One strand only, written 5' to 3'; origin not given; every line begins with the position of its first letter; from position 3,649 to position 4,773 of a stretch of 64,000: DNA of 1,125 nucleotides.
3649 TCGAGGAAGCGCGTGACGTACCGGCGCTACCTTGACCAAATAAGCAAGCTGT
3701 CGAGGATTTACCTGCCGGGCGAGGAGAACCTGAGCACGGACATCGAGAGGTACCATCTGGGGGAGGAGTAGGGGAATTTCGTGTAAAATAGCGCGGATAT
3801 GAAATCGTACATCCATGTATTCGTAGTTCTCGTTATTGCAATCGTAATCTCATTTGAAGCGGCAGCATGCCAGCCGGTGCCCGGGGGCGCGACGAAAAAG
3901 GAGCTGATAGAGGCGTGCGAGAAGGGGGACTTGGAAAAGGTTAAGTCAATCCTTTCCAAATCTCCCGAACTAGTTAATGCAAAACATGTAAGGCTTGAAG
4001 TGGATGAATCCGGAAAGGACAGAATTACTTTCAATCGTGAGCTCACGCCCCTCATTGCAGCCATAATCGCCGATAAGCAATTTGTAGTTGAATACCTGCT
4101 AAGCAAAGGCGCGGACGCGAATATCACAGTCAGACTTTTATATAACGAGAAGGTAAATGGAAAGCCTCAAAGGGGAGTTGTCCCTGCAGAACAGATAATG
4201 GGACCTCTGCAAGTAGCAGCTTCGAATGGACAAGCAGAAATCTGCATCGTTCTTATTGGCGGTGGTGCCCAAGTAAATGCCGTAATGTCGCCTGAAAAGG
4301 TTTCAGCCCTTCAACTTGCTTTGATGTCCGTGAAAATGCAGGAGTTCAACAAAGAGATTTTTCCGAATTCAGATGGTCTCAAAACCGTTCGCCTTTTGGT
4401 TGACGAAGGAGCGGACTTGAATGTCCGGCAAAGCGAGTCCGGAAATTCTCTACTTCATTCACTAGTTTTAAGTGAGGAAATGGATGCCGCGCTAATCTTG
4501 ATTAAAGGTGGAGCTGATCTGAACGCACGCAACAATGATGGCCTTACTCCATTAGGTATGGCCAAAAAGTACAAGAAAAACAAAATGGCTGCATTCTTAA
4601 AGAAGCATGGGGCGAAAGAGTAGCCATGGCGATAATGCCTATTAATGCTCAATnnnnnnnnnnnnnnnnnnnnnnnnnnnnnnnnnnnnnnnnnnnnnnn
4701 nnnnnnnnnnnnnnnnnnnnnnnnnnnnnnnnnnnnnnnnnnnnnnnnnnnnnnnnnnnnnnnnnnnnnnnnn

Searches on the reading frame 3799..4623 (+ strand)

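Call 12: search_protein_families(library=pfam, proteins=[window:3799-4623:+], max_evalue=0.001)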
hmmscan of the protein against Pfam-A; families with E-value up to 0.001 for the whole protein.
window:3799-4623:+ (274 aa): 5 families
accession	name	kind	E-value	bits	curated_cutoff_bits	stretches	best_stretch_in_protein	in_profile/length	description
PF12796.13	Ank_2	-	4.4e-19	69.3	27.3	2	194-272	10-84/90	Ankyrin repeats (3 copies)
PF00023.36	Ank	-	1.9e-18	65.9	21.1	0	82-110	3-31/33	Ankyrin repeat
PF13637.12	Ank_4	-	1e-14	54.7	22.7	0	219-255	1-37/50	Ankyrin repeats (many copies)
PF13606.12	Ank_3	-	2.6e-12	46.1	22.3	0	215-243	2-30/30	Ankyrin repeat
PF13857.12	Ank_5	-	4.5e-09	36.9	27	0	200-252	1-53/56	Ankyrin repeats (many copies)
